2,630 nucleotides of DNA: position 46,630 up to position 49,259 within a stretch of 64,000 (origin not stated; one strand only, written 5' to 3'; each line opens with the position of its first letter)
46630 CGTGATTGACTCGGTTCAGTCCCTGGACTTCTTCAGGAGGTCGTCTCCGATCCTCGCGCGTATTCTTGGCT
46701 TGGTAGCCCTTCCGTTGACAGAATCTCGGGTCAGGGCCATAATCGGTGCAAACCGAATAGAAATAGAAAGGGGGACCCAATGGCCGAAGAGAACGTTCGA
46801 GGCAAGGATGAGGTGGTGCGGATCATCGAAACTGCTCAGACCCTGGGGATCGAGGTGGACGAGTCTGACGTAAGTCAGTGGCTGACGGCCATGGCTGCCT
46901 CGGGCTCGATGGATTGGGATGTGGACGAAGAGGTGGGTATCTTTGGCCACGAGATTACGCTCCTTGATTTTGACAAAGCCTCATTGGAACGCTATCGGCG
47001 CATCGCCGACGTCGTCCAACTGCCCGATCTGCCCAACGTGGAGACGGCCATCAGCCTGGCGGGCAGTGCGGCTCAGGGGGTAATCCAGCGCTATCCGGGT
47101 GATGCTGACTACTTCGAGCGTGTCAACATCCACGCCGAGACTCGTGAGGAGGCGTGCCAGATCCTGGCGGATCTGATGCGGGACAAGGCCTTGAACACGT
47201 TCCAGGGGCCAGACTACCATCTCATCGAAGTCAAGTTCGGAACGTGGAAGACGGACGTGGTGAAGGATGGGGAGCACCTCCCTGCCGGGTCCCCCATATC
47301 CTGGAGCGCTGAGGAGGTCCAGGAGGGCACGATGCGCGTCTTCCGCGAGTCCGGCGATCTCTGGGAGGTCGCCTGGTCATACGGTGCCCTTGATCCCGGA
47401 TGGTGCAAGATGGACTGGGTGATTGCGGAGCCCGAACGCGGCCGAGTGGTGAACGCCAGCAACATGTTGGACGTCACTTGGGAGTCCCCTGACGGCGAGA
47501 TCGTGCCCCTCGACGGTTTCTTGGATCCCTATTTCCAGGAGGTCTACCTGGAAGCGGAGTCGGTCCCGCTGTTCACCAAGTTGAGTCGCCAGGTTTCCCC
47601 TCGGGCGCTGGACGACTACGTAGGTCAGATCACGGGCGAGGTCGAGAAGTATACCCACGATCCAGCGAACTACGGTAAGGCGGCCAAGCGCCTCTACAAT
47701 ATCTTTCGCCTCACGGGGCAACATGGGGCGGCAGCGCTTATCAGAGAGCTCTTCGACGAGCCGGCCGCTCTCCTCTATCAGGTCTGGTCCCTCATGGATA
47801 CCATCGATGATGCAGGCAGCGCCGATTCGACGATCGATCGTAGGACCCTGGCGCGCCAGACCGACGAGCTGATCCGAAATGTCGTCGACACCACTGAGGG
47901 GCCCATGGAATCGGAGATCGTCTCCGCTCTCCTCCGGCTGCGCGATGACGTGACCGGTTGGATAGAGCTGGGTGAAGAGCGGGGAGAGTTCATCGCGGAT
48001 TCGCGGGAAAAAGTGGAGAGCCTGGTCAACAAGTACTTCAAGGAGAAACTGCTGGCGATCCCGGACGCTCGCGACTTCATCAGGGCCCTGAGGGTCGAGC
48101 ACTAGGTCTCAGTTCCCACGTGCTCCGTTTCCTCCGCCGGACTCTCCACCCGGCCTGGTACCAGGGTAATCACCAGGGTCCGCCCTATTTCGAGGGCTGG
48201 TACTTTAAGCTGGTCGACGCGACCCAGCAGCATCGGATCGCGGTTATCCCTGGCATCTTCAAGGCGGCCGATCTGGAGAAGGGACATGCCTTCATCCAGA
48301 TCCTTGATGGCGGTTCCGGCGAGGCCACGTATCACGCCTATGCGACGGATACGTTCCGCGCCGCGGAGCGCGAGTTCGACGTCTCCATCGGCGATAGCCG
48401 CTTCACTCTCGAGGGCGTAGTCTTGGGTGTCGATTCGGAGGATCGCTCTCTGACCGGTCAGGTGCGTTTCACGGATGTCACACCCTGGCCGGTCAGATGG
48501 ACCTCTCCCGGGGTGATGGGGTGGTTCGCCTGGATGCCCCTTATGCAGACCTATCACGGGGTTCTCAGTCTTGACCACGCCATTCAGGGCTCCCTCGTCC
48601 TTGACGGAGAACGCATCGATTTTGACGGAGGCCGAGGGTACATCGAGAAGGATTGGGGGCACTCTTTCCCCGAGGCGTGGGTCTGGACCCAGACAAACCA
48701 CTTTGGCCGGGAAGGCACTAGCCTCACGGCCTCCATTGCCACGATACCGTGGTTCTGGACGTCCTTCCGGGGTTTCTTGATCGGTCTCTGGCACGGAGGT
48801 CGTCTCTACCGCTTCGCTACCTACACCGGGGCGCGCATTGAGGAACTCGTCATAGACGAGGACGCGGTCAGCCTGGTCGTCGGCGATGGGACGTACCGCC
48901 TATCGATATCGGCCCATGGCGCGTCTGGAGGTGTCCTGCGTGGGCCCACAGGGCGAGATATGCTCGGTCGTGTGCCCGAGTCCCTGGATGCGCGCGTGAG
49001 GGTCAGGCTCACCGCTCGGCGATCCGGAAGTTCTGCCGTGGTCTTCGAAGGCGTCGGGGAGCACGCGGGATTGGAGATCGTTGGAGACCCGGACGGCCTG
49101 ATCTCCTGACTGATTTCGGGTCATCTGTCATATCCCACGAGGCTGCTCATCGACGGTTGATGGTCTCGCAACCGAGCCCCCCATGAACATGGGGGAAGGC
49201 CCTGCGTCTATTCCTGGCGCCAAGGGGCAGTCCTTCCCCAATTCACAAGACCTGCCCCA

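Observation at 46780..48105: Divergent minimal nucleotidyltransferase with cGAS/OAS-like GS-x3-G-x7-GDAD motif and no known effector partner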

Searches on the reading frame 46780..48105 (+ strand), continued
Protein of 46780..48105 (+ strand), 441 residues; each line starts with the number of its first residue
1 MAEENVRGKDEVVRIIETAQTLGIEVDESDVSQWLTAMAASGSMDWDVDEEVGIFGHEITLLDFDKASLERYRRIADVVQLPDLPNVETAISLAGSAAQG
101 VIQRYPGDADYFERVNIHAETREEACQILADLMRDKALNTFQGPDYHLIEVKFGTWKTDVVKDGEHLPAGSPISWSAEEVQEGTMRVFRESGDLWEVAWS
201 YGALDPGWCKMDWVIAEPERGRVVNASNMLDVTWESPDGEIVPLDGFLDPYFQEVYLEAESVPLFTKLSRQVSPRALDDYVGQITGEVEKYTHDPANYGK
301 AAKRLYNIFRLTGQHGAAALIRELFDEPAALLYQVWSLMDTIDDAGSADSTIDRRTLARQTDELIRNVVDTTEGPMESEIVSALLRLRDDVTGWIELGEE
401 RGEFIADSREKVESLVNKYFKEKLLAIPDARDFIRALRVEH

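Call 58: search_protein_families(library=pfam, proteins=[L132:2318-3019:+, L136:3158-4003:+, L099:2981-3832:+, L032:6350-7912:+, L032:9347-10189:+, L039:2909-3493:+], max_evalue=0.001)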
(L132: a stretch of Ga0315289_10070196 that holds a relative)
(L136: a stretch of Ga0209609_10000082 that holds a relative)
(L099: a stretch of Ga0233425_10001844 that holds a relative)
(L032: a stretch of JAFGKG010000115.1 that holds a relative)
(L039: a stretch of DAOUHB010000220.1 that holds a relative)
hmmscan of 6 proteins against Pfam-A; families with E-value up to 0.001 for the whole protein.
L132:2318-3019:+ (233 aa): 1 family
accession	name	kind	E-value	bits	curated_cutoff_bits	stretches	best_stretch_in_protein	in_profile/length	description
PF12654.12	DUF3786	-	1.7e-37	129.1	27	1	47-219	3-175/176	Domain of unknown function (DUF3786)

L136:3158-4003:+ (281 aa): 4 families
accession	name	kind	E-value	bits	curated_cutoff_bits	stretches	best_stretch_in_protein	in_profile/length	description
PF02540.23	NAD_synthase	-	8.3e-78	261.3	21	1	23-259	5-242/242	NAD synthase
PF06508.19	QueC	-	0.00011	22.2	22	0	38-102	1-63/210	Queuosine biosynthesis protein QueC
PF03054.22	tRNA_Me_trans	-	0.0003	21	20.6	0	165-197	166-196/202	tRNA methyl transferase HUP domain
PF00733.27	Asn_synthase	-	0.00039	20.6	21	1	42-131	23-108/354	Asparagine synthase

L099:2981-3832:+ (283 aa): 1 family
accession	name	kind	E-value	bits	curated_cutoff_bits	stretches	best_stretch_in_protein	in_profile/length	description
PF00795.27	CN_hydrolase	-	2.4e-40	138.9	23.2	1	5-257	2-255/256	Carbon-nitrogen hydrolase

L032:6350-7912:+ (520 aa): 5 families
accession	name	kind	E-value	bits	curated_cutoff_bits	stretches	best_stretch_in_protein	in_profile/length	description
PF00890.30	FAD_binding_2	-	3.9e-99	333.1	20.4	1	7-377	1-414/414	FAD binding domain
PF02910.25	Succ_DH_flav_C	-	5.9e-15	55.8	20.8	1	431-507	3-89/130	Fumarate reductase flavoprotein C-term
PF07992.20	Pyr_redox_2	-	3e-08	33.9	26.1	0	339-367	254-278/291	Pyridine nucleotide-disulphide oxidoreductase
PF01266.30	DAO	-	9.8e-08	32.3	27.9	1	7-216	1-233/353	FAD dependent oxidoreductase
PF03486.20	HI0933_like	-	5.5e-05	23.2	50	0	169-361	142-219/244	HI0933-like protein Rossmann domain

L032:9347-10189:+ (280 aa): 2 families
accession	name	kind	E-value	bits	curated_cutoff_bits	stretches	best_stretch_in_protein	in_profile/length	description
PF01729.25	QRPTase_C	-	5e-56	189.5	23.1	1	112-277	2-169/169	Quinolinate phosphoribosyl transferase, C-terminal domain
PF02749.22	QRPTase_N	-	1.3e-21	77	27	1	24-109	1-82/82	Quinolinate phosphoribosyl transferase, N-terminal domain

L039:2909-3493:+ (194 aa): 4 families
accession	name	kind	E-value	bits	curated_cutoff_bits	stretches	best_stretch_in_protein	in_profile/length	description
PF12773.13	DZR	-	2.2e-10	40.9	27.3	1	52-95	1-45/45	Double zinc ribbon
PF13248.11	Zn_ribbon_3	-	4e-07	29.7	27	0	77-97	5-25/26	zinc-ribbon domain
PF00641.23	Zn_ribbon_RanBP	-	1.7e-05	24.4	27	0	52-72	7-27/30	Zn-finger in Ran binding protein and others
PF13240.11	Zn_Ribbon_1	-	3.7e-05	23.8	25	0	52-73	2-23/23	zinc-ribbon domain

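Call 62: search_protein_families(library=ncbifam, proteins=[L028:5341-6249:+, L038:6016-7404:-, L100:9136-10380:+, L034:3576-4157:-, L023:6708-7688:-], max_evalue=0.00001)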
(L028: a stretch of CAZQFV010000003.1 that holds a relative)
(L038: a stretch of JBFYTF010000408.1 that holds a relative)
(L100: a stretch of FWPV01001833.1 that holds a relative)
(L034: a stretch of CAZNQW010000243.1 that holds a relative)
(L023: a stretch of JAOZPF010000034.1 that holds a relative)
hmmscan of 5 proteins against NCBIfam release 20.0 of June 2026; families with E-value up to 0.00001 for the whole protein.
L028:5341-6249:+ (302 aa): 4 families
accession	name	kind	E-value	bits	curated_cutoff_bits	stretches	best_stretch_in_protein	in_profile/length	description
NF006878.0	PRK09375.1-2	equivalog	2.8e-124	414.2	294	1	5-302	4-304/306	quinolinate synthase NadA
TIGR00550.1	nadA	equivalog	1.2e-107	359.8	262.9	1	1-302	1-308/309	quinolinate synthase NadA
NF006884.0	PRK09375.2-5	equivalog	1.1e-53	182.4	691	2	4-162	69-250/426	quinolinate synthase NadA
NF006882.0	PRK09375.2-3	equivalog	2.2e-15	56.2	561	1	21-170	75-243/447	quinolinate synthase NadA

L038:6016-7404:- (462 aa): 79 families (the best 25 are shown)
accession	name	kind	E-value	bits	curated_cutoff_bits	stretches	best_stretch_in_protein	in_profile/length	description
NF008468.0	PRK11360.1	equivalog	8e-50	169.8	646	1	227-456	379-608/616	two-component system sensor histidine kinase AtoS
NF007688.0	PRK10364.1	equivalog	3.7e-43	147.9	479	1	224-456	220-451/460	two-component system sensor histidine kinase ZraS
NF046044.1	PnpS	equivalog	8.9e-33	113.8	400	1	249-455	175-390/390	two-component system histidine kinase PnpS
NF053867.1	SprKinKinDBac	equivalog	1.8e-32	112.5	775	1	230-457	272-498/500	sporulation kinase KinD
NF010411.0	PRK13837.1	equivalog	8.2e-32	110.1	647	1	152-459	358-678/828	two-component system VirA-like sensor kinase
NF008312.0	PRK11100.1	equivalog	2.3e-30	105.9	356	1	221-456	232-474/477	two-component system sensor histidine kinase CreC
NF033092.0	HK_WalK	equivalog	1.2e-29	103.4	725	1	209-455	340-593/594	cell wall metabolism sensor histidine kinase WalK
TIGR02966.1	phoR_proteo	equivalog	1.5e-29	103.1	334.2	1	248-452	118-331/333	phosphate regulon sensor histidine kinase PhoR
NF041777.1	sens_FixL_Rhizob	equivalog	3.3e-29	101.9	850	1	226-456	244-481/485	sensor protein FixL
NF052574.1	HisKinEspCMyxo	equivalog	6.9e-29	100.6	1200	1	229-458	402-639/785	serine histidine kinase EspC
TIGR02916.1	PEP_his_kin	equivalog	1.4e-28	99.9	300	1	229-455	460-679/679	XrtA/PEP-CTERM system histidine kinase PrsK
NF010076.0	PRK13557.1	subfamily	2e-28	99.2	631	1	229-458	148-396/540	histidine kinase famiy protein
TIGR02956.1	TMAO_torS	equivalog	1.2e-26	93.2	676.5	1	246-455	466-681/967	TMAO reductase system sensor histidine kinase/response regulator TorS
NF047466.1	hybrid_RR_LvrB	exception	1.3e-26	93.7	500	1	221-455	129-375/377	hybrid histidine kinase/response regulator LvrB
NF047465.1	hybrid_HK_LvrA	exception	1.2e-25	89.7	1200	1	206-460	166-426/819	hybrid histidine kinase/response regulator LvrA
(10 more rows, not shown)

L100:9136-10380:+ (414 aa): 0 families

L034:3576-4157:- (193 aa): 0 families

L023:6708-7688:- (326 aa): 20 families
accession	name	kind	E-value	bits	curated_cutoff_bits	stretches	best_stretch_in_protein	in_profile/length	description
TIGR01181.1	dTDP_gluc_dehyt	equivalog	5.2e-41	140.8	365.1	1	12-321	1-313/321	dTDP-glucose 4,6-dehydratase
NF008872.0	PRK11908.1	equivalog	3.7e-36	124.9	294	1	11-323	2-339/349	bifunctional UDP-4-keto-pentose/UDP-xylose synthase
NF005998.1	PRK08125.1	equivalog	9e-36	123.5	777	1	6-319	311-649/649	bifunctional UDP-4-amino-4-deoxy-L-arabinose formyltransferase/UDP-glucuronic acid oxidase ArnA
TIGR04180.1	EDH_00030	hypoth_equivalog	1.3e-33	116.4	475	1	13-306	1-296/297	NAD-dependent 4,6-dehydratase LegB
TIGR01179.1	galE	equivalog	1.2e-31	109.8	262.3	1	12-315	1-321/332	UDP-glucose 4-epimerase GalE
NF007582.0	PRK10217.1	equivalog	1.7e-26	93.1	698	1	12-319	3-331/355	dTDP-glucose 4,6-dehydratase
NF007490.0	PRK10084.1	subfamily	1.3e-25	90.2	649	1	11-319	1-334/361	dTDP-glucose 4,6-dehydratase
NF011728.1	PRK15181.1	equivalog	7.3e-24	84.4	760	1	11-319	16-337/348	Vi polysaccharide biosynthesis UDP-N-acetylglucosaminuronic acid C-4 epimerase TviC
TIGR02197.1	heptose_epim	equivalog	1.1e-22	80.7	274.6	1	13-314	1-308/316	ADP-glyceromanno-heptose 6-epimerase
NF007956.0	PRK10675.1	subfamily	5.6e-18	65.2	394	1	11-315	1-325/338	UDP-glucose 4-epimerase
TIGR02622.1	CDP_4_6_dhtase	equivalog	5.8e-13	48.7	278.45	1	11-323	5-334/352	CDP-glucose 4,6-dehydratase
NF047922.1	GDPFucSynFcl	equivalog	2.4e-12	46.9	500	1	11-321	3-303/308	GDP-L-fucose synthase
NF043036.1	ErythonDh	equivalog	3.8e-11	42.8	325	1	11-182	1-176/321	D-erythronate dehydrogenase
NF041015.1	UDPsulfquin_syn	equivalog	4.9e-10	38.9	575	0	11-46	1-36/384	UDP-sulfoquinovose synthase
TIGR01472.1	gmd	equivalog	6.1e-10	38.8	415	1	14-189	4-189/342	GDP-mannose 4,6-dehydratase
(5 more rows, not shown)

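Call 72: search_protein_families(library=padloc, proteins=[L087:689-1246:+, P0128, P0152, P0122, L132:2318-3019:+], max_evalue=0.1)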
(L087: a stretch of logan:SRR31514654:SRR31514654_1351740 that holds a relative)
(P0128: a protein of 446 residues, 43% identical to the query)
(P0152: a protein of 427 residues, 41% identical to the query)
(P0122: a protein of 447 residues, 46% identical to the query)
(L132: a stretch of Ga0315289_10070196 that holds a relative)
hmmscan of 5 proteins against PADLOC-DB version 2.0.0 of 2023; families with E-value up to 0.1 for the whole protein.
L087:689-1246:+ (185 aa): 2 families
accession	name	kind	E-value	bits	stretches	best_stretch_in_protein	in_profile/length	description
PDLC00753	Effector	-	7.4e-64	212.9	1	2-177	5-180/184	Exonuclease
PDLC01247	DEDDh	-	8.5e-11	40.7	1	7-170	2-138/139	"CAS-I,CAS-II,CAS-III,CAS-IV,CAS-V,CAS-VI; associated"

P0128 (446 aa): 0 families

P0152 (427 aa): 0 families

P0122 (447 aa): 0 families

L132:2318-3019:+ (233 aa): 1 family
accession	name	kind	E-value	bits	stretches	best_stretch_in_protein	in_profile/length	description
PDLC00657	ZorG3|ZorG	-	0.037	11.8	1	6-40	109-143/248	DUF3348 domain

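Call 80: find_related_loci(query=A2, collection=viral_contigs, flank=5000)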
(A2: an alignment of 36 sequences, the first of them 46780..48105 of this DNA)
Query A2 (441 aa) in viral_contigs; peptide patterns used: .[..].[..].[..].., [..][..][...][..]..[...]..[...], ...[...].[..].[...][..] (x = any residue, [..] = any of these).
110 stretches matched a pattern, but none encodes a relative of the query by tblastn (E <= 1e-3).

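Call 116: list_cluster_members(proteins=[P0213, P0192, P0152, P0165, P0178, P0187, P0206, P0122, P0132, P0149])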
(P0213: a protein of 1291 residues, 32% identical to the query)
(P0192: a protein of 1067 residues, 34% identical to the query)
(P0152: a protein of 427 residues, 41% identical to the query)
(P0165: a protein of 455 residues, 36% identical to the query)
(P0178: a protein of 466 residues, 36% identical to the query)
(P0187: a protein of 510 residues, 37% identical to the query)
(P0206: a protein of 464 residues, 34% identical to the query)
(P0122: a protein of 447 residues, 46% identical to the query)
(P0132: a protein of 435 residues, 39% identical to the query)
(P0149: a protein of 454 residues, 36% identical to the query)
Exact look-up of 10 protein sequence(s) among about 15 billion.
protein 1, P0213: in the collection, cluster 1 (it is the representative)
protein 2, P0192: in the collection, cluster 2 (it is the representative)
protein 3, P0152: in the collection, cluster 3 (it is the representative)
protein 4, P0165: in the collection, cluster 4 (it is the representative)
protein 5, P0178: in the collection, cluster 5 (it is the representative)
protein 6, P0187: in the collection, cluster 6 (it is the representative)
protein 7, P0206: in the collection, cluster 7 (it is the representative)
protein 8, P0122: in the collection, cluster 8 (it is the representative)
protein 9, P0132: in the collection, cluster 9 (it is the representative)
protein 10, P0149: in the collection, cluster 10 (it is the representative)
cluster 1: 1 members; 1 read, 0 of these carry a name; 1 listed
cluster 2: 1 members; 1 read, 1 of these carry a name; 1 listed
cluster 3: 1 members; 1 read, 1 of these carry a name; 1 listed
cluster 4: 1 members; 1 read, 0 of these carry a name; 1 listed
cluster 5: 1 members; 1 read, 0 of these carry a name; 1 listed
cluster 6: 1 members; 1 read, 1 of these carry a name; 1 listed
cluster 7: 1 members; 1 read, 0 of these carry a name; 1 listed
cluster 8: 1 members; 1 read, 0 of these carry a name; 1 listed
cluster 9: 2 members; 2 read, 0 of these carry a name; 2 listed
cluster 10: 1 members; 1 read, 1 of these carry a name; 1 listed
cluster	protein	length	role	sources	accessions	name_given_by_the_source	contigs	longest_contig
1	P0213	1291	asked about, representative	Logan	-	-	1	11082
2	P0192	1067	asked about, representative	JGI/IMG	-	hypothetical protein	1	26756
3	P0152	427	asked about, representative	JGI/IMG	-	hypothetical protein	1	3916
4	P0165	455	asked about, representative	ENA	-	-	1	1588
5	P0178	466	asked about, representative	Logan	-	-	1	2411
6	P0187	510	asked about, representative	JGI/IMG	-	hypothetical protein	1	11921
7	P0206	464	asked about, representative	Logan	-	-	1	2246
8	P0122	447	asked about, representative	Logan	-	-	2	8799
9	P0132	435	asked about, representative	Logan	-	-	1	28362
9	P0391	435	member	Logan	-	-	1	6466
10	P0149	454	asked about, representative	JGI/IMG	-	hypothetical protein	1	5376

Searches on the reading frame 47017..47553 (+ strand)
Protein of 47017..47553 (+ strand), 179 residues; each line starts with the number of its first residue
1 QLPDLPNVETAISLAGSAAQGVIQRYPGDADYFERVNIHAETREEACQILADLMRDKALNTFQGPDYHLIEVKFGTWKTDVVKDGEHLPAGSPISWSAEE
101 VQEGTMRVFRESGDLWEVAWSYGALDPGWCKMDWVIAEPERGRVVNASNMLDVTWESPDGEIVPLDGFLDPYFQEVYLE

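Call 117: predict_structure(alignment_id=A4)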
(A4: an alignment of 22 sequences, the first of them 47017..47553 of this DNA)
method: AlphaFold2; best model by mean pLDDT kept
length: 179 residues; sequences in the alignment: 22
mean_pLDDT: 91.0   pTM: 0.87
mean pLDDT of the five models: 91.0, 88.2, 87.1, 86.3, 84.6
residues with pLDDT >= 90: 132; 70-90: 31; 50-70: 16; < 50: 0
segments of 3 or more residues with pLDDT < 50: none
pLDDT, mean of each block of 10 residues (from residue 1): 94 75 71 93 98 97 92 98 97 97 98 97 96 93 89 96 90 64
secondary structure, 60 per line:
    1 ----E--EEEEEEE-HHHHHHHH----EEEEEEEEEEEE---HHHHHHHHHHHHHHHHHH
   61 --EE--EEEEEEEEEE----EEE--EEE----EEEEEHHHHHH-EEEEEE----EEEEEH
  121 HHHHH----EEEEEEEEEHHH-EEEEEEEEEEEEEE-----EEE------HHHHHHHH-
elements in order: E8-14 H16-23 E28-39 H43-60 E67-76 E81-83 E86-88 E93-97 H98-103 E105-110 E115-119 H120-125 E130-138 E143-156 E162-164 H171-178

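Call 119: fold_search(model_id=the predicted structure, library=pdb)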
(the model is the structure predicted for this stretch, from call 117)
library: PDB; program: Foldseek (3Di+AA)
matches with E <= 10: 873; with E <= 0.001: 3
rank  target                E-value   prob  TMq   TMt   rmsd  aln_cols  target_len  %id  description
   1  4ams                  8.9e-05  1.00  0.48  0.25   5.3       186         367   11  A Megaviridae ORFan gene encode a new nucleotidyl transferase (released 2013-03-20)
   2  4amq                  1.4e-04  1.00  0.45  0.26   6.6       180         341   16  A Megaviridae Orfan gene encodes a new nucleotidyl transferase (released 2013-03-20)
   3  4xul                  3.3e-04  1.00  0.49  0.26   5.8       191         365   12  Crystal structure of M. chilensis Mg662 protein complexed with GTP (released 2016-02-03)
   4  5nd2_MODEL_1_C        7.3e-02  0.15  0.20  0.15  10.7       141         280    8  Microtubule-bound MKLP2 motor domain in the presence of ADP (released 2017-10-04)
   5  5vi4_C                9.2e-02  0.18  0.19  0.13  11.7       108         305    9  IL-33/ST2/IL-1RAcP ternary complex structure (released 2017-09-27)
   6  5lt4_E                1.2e-01  0.28  0.30  0.20   9.0       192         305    9  nucleotide-free kinesin-1 motor domain T92V mutant, P1 crystal form (released 2017-03-01)
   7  8yue_A                1.4e-01  0.20  0.21  0.13  11.4       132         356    9  Crystal structure of the kinesin-14 motor protein from Drosophila melanogaster (released 2025-04-09)
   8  3u06_A                1.5e-01  0.21  0.22  0.13  11.3       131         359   11  Crystal structure of the kinesin-14 NcdG347D (released 2012-03-07)
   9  5fm5_P                1.5e-01  0.15  0.16  0.25  12.0        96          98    8  Crystal structure of the myomesin:obscurin-like-1 complex (released 2016-11-23)
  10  5w3d_A                1.6e-01  0.21  0.22  0.13   9.7       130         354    8  The structure of kinesin-14 wild-type Ncd-ADP dimer (released 2017-12-20)
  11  9l78_B                1.6e-01  0.20  0.27  0.19  11.2       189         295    7  Crystal structure of nucleotide-free human kinesin-1 motor domain (G234A mutant) (released 2025-04-23)
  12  7x4a                  1.7e-01  0.25  0.24  0.16   9.0       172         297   12  Native CD-NTase ClCdnE (released 2023-03-08)
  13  8cs9_X                1.8e-01  0.09  0.14  0.06  13.4       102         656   10  Composite reconstruction of Class 1 of the erythrocyte ankyrin-1 complex (released 2022-07-20)
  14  5lt4_B                1.9e-01  0.18  0.27  0.19  10.2       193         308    9  nucleotide-free kinesin-1 motor domain T92V mutant, P1 crystal form (released 2017-03-01)
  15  5lt4_D                1.9e-01  0.15  0.26  0.17  10.5       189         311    8  nucleotide-free kinesin-1 motor domain T92V mutant, P1 crystal form (released 2017-03-01)
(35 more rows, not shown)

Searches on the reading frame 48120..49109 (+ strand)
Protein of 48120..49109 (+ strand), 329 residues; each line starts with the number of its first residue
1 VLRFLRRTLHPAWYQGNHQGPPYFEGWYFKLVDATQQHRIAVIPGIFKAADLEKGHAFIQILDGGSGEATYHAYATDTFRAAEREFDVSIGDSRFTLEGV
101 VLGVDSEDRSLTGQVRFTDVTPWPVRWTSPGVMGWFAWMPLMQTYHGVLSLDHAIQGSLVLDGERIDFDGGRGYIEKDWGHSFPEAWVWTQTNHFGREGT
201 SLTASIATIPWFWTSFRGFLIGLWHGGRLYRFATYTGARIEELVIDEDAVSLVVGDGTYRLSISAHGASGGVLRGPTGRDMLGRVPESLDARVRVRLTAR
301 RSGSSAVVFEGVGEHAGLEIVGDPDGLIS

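Call 3: search_protein_families(library=pfam, proteins=[window:48120-49109:+], max_evalue=1)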
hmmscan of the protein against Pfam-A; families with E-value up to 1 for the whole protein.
window:48120-49109:+ (329 aa): 2 families
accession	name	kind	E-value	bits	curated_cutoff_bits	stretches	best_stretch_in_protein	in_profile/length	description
PF14249.11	Tocopherol_cycl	-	5e-25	88.7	26.6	2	131-322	144-335/335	Tocopherol cyclase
PF21112.3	CsgH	-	0.18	12.3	27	0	255-272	26-43/88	CsgH protein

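Call 4: search_protein_families(library=ncbifam, proteins=[window:48120-49109:+], max_evalue=1)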
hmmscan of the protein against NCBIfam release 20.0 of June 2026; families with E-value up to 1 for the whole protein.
window:48120-49109:+ (329 aa): 0 families

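Call 5: search_protein_families(library=padloc, proteins=[window:48120-49109:+], max_evalue=1)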
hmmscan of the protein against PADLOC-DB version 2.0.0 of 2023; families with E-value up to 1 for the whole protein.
window:48120-49109:+ (329 aa): 0 families
